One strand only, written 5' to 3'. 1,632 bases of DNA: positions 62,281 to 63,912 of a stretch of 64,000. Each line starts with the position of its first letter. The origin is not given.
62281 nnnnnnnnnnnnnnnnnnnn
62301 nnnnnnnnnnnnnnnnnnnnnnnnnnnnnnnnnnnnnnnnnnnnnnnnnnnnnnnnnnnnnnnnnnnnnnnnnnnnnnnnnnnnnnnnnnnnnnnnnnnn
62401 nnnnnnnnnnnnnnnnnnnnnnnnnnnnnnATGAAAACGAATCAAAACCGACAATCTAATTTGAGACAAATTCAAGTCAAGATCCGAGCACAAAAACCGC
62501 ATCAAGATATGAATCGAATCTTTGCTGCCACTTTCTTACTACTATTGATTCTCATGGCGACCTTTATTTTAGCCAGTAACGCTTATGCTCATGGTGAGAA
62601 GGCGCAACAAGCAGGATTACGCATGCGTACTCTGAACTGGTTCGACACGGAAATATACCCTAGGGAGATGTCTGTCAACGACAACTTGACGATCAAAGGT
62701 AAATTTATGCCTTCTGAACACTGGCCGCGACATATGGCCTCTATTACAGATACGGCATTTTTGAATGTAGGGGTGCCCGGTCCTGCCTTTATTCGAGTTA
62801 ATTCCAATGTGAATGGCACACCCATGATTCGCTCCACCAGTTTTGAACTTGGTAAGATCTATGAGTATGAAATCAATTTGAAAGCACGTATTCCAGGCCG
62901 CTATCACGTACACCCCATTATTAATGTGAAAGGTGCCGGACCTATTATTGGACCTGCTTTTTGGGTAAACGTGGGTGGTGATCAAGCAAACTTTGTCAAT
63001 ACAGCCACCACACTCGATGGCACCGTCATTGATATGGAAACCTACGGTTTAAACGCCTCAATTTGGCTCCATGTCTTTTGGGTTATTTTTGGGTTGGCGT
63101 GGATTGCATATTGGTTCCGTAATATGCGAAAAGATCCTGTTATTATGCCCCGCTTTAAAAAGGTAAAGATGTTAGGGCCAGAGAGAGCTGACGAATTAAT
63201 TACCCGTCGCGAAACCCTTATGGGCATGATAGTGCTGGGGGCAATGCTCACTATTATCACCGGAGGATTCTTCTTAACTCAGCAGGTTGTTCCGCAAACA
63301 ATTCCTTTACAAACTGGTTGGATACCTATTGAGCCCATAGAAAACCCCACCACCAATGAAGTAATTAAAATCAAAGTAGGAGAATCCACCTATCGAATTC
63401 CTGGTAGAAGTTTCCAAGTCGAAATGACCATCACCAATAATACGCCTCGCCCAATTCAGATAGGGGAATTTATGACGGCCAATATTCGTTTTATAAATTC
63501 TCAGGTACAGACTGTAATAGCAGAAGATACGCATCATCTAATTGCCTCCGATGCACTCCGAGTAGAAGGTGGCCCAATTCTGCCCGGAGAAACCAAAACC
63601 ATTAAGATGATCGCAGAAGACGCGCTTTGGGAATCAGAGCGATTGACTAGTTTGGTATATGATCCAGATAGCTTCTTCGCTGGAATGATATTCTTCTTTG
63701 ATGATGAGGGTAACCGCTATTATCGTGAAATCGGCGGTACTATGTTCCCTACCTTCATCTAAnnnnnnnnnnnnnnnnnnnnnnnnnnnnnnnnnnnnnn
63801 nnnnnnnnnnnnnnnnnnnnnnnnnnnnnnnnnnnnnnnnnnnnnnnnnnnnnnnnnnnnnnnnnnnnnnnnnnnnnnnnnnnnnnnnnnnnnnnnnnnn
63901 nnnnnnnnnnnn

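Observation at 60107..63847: Divergent copper membrane monooxygenase operon (C-A-B order) next to a housekeeping block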

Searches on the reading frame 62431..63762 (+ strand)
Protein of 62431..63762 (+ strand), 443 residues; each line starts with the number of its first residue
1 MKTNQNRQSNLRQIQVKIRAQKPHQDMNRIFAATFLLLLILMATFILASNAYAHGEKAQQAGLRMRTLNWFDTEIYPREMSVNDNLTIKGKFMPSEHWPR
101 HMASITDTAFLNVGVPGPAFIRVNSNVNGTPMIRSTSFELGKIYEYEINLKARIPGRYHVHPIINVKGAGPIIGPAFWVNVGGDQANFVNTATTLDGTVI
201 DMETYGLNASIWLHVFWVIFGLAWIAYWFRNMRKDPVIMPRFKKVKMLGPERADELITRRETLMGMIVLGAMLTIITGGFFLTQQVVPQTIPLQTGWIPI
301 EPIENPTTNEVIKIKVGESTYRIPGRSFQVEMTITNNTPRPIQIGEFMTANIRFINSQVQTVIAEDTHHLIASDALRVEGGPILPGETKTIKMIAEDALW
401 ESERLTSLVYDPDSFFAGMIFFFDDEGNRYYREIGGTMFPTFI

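Call 3: search_protein_families(library=pfam, proteins=[window:62431-63762:+])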
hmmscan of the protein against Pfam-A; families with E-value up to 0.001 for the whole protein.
window:62431-63762:+ (443 aa): 1 family
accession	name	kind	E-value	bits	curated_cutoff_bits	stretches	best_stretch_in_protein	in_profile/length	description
PF04744.17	Monooxygenase_B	-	7.1e-122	407.7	22.7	1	55-442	1-380/380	Monooxygenase subunit B protein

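Call 4: search_protein_families(library=ncbifam, proteins=[window:62431-63762:+])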
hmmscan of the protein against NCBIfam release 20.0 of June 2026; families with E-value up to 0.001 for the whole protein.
window:62431-63762:+ (443 aa): 2 families
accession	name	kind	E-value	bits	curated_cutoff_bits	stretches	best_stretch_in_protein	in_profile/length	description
NF041640.1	AmoB_BACT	equivalog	8.7e-154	512.3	336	1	32-442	7-410/410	bacterial ammonia monooxygenase, subunit AmoB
TIGR03079.1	CH4_NH3mon_ox_B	equivalog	3e-117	391.9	394.9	1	42-442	8-399/399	methane monooxygenase/ammonia monooxygenase subunit B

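Call 8: find_encoding_contigs(protein=window:62431-63762:+, flank=10000, max_places=6)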
Protein window:62431-63762:+ (443 aa): 13 contigs read that carry it; 6 places shown.
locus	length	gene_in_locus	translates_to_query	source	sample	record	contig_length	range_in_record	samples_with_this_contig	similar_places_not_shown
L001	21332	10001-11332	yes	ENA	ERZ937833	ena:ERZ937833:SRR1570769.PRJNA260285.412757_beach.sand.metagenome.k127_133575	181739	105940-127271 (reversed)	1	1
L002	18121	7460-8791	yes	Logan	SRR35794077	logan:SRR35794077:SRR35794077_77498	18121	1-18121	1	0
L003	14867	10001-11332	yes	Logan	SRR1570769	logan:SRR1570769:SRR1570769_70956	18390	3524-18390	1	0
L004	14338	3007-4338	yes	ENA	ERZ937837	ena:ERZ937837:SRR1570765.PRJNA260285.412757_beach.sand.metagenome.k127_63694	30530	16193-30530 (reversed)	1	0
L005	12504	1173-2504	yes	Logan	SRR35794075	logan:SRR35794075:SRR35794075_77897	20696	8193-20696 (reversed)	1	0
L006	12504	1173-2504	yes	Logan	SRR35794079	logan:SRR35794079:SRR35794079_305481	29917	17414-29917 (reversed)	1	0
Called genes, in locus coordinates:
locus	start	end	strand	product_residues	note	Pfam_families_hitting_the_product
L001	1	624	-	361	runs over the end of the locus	PF01594:AI-2E_transport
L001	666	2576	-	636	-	PF00989:PAS (faint), PF08447:PAS_3 (weak), PF00512:HisKA, PF02518:HATPase_c, PF00072:Response_reg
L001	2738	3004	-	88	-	-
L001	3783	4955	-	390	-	PF03825:Nuc_H_symport, PF07690:MFS_1, PF12832:MFS_1_like, PF07690:MFS_1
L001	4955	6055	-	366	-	PF01264:Chorismate_synt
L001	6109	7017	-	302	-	PF03602:Cons_hypoth95 (weak), PF05175:MTS, PF06325:PrmA, PF13847:Methyltransf_31 (weak), PF13649:Methyltransf_25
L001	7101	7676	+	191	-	PF01713:Smr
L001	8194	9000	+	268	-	PF04896:AmoC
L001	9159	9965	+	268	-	PF02461:AMO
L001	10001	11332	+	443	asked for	PF04744:Monooxygenase_B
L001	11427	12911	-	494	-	PF00171:Aldedh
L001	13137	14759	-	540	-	PF00501:AMP-binding, PF13193:AMP-binding_C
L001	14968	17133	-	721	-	PF00135:COesterase (weak), PF02129:Peptidase_S15, PF20434:BD-FAE, PF01738:DLH (faint), PF07859:Abhydrolase_3, PF12697:Abhydrolase_6 (faint), PF07859:Abhydrolase_3 (weak), PF20434:BD-FAE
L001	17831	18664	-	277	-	PF13189:Cytidylate_kin2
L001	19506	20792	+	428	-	-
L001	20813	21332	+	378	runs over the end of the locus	-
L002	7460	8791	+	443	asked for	PF04744:Monooxygenase_B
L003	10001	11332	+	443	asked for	PF04744:Monooxygenase_B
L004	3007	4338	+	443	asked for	PF04744:Monooxygenase_B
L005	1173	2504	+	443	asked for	PF04744:Monooxygenase_B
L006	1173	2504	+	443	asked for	PF04744:Monooxygenase_B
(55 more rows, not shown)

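Call 12: search_solved_structures(query=window:62431-63762:+, show_alignments=2)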
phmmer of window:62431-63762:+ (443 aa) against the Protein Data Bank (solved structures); distinct sequences matched with E-value up to 0.001: 10.
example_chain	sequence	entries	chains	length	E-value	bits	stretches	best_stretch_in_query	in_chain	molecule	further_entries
3rgb_A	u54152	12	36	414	6.1e-104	351.4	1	37-442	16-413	Methane monooxygenase subunit B2 | Particulate methane monooxygenase alpha subunit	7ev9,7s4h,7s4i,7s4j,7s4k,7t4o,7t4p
6cxh_A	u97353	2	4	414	6.8e-101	341.3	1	32-443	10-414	Particulate methane monooxygenase, B subunit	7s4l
11ll_Aa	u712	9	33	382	3.2e-100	339.1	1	54-442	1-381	Particulate methane monooxygenase alpha subunit | particulate methane monooxygenase, B subunit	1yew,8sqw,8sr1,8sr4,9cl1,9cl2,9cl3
4phz_A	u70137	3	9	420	5.6e-92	311.9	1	35-443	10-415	Particulate methane monooxygenase subunit B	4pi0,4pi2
9leg_B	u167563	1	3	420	8.1e-92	311.4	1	33-442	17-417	Ammonia monooxygenase subunit B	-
3chx_A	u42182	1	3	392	1.6e-90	307.1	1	54-443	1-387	PmoB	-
7s4m_A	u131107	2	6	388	2.1e-89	303.5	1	54-443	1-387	Particulate methane monooxygenase alpha subunit | Methane monooxygenase/ammonia monooxygenase subunit B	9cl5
9cl6_A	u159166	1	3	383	1.8e-87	297.1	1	54-442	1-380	Ammonia monooxygenase beta subunit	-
3rfr_A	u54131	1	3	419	4.1e-87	295.9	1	37-443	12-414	PmoB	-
9pxf_A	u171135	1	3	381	6.6e-86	291.9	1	54-442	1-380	Ammonia monooxygenase subunit B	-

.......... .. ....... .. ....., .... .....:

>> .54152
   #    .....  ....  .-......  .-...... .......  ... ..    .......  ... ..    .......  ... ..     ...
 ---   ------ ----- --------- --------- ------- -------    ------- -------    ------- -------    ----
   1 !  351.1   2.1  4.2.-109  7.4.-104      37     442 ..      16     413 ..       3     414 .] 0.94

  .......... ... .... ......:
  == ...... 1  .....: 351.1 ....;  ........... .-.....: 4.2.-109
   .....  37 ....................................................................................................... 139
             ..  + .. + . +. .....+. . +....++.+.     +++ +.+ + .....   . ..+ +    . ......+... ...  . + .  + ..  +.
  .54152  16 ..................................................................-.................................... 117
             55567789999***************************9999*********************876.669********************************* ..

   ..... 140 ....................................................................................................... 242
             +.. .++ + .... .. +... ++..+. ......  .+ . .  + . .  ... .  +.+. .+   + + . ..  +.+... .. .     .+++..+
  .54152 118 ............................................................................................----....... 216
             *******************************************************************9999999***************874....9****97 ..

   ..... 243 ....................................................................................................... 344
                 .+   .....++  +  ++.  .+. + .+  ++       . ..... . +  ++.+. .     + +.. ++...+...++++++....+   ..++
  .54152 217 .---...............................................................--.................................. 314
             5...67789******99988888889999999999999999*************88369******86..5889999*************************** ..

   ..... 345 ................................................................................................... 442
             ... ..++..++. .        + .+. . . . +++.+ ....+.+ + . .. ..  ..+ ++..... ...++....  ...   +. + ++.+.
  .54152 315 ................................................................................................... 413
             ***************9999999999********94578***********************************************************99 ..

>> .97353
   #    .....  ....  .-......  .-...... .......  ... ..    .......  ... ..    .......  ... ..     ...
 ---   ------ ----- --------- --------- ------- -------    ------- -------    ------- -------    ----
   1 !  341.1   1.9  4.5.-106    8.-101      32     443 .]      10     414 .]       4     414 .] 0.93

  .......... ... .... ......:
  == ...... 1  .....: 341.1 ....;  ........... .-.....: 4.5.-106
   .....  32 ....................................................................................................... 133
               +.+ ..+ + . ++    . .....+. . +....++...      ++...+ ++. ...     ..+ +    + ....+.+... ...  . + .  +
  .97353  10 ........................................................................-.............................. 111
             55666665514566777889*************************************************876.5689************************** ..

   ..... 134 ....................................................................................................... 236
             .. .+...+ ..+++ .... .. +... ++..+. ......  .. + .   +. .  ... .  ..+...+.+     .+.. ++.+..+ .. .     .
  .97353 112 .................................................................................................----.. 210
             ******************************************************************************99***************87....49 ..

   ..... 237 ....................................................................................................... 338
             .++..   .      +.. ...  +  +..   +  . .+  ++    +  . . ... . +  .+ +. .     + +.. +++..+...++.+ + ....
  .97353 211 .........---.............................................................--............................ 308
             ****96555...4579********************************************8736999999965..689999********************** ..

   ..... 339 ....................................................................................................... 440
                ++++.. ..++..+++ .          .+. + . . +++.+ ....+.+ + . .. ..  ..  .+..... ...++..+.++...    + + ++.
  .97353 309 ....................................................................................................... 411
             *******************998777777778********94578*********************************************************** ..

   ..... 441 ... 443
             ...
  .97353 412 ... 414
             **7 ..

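Call 22: search_protein_families(library=ncbifam, proteins=[L001:11427-12911:-, L001:13137-14759:-, L001:14968-17133:-, L001:19506-20792:+], max_evalue=0.00001)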
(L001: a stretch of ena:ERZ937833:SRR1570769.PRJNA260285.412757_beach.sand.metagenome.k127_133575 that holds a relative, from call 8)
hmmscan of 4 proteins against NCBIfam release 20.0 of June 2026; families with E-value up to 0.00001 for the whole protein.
L001:11427-12911:- (494 aa): 40 families (the best 25 are shown)
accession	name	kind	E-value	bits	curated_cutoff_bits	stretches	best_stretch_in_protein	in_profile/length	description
NF045701.1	BenzalDHMdlD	equivalog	2.8e-93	312.9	550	1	29-460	12-435/436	NAD(P)-dependent benzaldehyde dehydrogenase MdlD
NF006916.0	PRK09407.1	equivalog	2.5e-66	224.4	521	1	41-474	73-507/526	succinic semialdehyde dehydrogenase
NF010000.0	PRK13473.1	subfamily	1e-62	212.4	615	1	34-461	49-474/475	aminobutyraldehyde dehydrogenase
NF009725.0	PRK13252.1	equivalog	2e-58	198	593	1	62-463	82-483/488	betaine-aldehyde dehydrogenase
TIGR01804.1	BADH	equivalog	5.1e-58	196.7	668.6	1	34-455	45-467/467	betaine-aldehyde dehydrogenase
TIGR01780.1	SSADH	subfamily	7.6e-54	183.3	646.35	1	122-453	114-446/448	succinate-semialdehyde dehydrogenase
TIGR02299.1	HpaE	equivalog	1.9e-51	175.1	638.35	1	34-462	48-479/488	5-carboxymethyl-2-hydroxymuconate semialdehyde dehydrogenase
TIGR03216.1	OH_muco_semi_DH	equivalog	1.7e-49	168.7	693.25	1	41-460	54-480/481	2-hydroxymuconic semialdehyde dehydrogenase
NF052305.1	DioxValDhHalo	equivalog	3.3e-48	164.8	750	1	45-443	64-463/483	2,5-dioxovalerate dehydrogenase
TIGR04284.1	aldehy_Rv0768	hypoth_equivalog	1.5e-47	162.7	775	1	32-457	45-476/480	aldehyde dehydrogenase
NF045735.1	PaDhStyDPseudo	equivalog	6.7e-46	157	850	1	124-459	145-481/483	phenylacetaldehyde dehydrogenase StyD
NF045736.1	PaDhStyDRhodo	equivalog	9.7e-45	153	800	1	122-459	140-477/479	phenylacetaldehyde dehydrogenase StyD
NF007497.0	PRK10090.1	equivalog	1.2e-44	152.9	500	1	45-460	65-478/480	aldehyde dehydrogenase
NF040648.1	lactal_redase_Meth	equivalog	1.5e-44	152.8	650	1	52-459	61-462/463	lactaldehyde dehydrogenase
NF008415.0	PRK11241.1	equivalog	1.5e-43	149.2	828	1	121-455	142-476/482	NADP-dependent succinate-semialdehyde dehydrogenase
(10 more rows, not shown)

L001:13137-14759:- (540 aa): 105 families (the best 25 are shown)
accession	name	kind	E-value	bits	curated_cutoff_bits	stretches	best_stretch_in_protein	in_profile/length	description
NF004837.0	PRK06187.1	subfamily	5.1e-121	404.5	476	1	4-531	10-525/531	long-chain-fatty-acid--CoA ligase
NF006182.0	PRK08316.1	subfamily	3.5e-106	355.8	663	1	3-530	12-519/523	fatty acyl-CoA synthetase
NF009071.0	PRK12406.1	subfamily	1.3e-87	294.3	701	1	20-529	5-503/510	acyl-CoA synthetase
NF004797.0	PRK06145.1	equivalog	4.5e-82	276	850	2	158-530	135-497/499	acyl-CoA synthetase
NF006181.0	PRK08314.1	subfamily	1.2e-81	274.7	705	1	4-528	26-554/563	long-chain-fatty-acid--CoA ligase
NF052269.1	Staph_lig_FadD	equivalog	1.6e-81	274.2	650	2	169-526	146-491/499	long-chain-fatty-acid--CoA ligase FadD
NF005801.1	PRK07656.1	equivalog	9.9e-80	268.6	657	1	4-525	3-500/500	FadD3 family acyl-CoA ligase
NF009233.0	PRK12583.1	subfamily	5.1e-79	266.1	832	1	3-527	19-549/558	fatty acid CoA ligase family protein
NF005307.0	PRK06839.1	equivalog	6.8e-78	262.5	748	1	3-527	3-492/496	o-succinylbenzoate--CoA ligase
NF038341.1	ligase_FadD4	exception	8.7e-78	261.9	850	1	17-528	10-504/506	fatty-acid--CoA ligase FadD4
NF005857.1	PRK07786.1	exception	3.5e-77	260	733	1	8-528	15-512/513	fatty-acid--CoA ligase FadD5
NF005702.0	PRK07514.1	subfamily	7.4e-77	258.8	558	1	6-530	7-502/506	malonyl-CoA synthase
NF052580.1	Str24CoAsynCasG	equivalog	1.3e-76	258.1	750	1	3-523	42-545/548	steroid-24-oyl-CoA synthetase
NF002966.0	PRK03640.1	equivalog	2.9e-74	250.4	556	2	170-527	138-479/483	o-succinylbenzoate--CoA ligase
NF005676.0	PRK07470.1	equivalog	7.4e-74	249.3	774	1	4-532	22-535/544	acyl-CoA synthetase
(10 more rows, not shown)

L001:14968-17133:- (721 aa): 8 families
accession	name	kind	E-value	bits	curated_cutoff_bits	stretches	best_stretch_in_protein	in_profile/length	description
NF058653.1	LipP1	equivalog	5.8e-16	58.2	350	2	54-167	69-166/300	LipP1 family hormone-sensitive lipase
NF052354.1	EstLipQMycob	equivalog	7.4e-15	54.5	700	1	435-547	188-290/418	esterase LipQ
NF041556.1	tannase_B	equivalog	1.4e-11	44.3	300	1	441-523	103-184/463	subtype B tannase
NF052620.1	AryltfaseLP1002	equivalog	3.9e-10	39.5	300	0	49-181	25-143/265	lp_1002 family arylesterase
NF042968.1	AcxylEst_AxeA1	equivalog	2.3e-08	32.8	700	0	128-162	103-137/459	acetylxylan esterase AxeA1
NF041902.1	pecacetest_PaeX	equivalog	2.5e-08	33.3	550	0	469-509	127-166/318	pectin acetylesterase PaeX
NF033149.0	CHL_hydrolase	equivalog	3.6e-08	32.7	500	0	52-160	71-163/310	chloramphenicol hydrolase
NF007547.0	PRK10162.1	equivalog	5.5e-06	25.5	389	0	467-514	131-177/321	acetyl esterase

L001:19506-20792:+ (428 aa): 1 family
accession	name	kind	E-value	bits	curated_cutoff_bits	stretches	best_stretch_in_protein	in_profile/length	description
NF038015.2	AztD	exception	5.5e-31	107.6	400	1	52-413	4-351/356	zinc metallochaperone AztD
